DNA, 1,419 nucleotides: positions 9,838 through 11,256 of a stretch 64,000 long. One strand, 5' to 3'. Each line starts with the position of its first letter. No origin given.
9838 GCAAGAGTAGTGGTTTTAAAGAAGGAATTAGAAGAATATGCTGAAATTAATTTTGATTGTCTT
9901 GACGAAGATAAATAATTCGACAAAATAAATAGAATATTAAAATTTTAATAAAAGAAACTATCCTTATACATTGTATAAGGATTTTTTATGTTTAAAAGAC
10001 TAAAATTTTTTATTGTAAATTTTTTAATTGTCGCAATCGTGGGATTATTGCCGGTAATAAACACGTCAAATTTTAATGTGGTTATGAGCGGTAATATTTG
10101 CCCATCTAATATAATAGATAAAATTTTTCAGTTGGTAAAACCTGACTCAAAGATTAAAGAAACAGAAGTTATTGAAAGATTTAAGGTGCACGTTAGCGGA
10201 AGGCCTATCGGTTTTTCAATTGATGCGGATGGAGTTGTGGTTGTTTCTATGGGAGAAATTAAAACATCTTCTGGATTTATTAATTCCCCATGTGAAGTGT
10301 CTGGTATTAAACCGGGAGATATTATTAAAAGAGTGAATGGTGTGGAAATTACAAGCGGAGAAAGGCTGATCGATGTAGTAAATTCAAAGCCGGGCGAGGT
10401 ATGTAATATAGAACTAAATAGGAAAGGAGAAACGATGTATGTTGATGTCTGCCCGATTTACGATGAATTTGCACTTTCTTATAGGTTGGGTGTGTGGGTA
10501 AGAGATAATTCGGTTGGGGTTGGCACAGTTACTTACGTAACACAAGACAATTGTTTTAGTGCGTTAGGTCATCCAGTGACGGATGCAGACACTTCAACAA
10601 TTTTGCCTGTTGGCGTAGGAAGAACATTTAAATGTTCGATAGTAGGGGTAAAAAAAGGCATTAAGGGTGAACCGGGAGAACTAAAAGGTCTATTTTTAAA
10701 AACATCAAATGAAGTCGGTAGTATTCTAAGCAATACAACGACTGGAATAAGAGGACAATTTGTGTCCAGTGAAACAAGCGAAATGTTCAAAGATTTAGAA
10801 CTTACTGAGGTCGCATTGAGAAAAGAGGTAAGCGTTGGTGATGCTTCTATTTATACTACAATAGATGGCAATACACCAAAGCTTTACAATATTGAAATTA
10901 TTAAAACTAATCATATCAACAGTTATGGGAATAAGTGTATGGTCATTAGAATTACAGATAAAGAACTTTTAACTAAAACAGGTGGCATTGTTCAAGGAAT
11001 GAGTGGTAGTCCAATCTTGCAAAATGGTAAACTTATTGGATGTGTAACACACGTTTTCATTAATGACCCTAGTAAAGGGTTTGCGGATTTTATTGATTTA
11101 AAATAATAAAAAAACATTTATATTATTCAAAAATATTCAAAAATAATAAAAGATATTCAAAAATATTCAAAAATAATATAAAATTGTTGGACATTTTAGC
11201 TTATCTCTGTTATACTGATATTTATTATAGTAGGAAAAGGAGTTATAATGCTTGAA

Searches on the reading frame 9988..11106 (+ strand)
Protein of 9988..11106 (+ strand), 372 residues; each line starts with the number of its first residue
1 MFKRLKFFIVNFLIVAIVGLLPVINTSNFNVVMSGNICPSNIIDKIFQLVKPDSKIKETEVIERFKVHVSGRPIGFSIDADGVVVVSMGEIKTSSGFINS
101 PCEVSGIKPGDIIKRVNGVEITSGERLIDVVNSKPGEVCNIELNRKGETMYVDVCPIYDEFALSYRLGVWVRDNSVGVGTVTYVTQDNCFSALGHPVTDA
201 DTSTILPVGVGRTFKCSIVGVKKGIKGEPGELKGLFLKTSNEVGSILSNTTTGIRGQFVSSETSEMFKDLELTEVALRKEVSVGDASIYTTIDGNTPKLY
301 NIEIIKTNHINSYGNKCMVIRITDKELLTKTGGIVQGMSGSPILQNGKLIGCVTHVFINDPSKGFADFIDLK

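Call 61: search_protein_families(library=pfam, proteins=[window:9988-11106:+], max_evalue=0.001)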
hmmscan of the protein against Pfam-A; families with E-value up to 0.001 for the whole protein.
window:9988-11106:+ (372 aa): 3 families
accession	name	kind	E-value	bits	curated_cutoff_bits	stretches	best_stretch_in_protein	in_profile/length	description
PF05580.18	Peptidase_S55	-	2.5e-74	250.3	25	1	164-370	2-207/210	SpoIVB peptidase S55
PF13180.12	PDZ_2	-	3.1e-07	31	27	1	99-154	22-78/80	PDZ domain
PF17820.7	PDZ_6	-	9.6e-06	25.7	27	1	99-145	8-54/54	PDZ domain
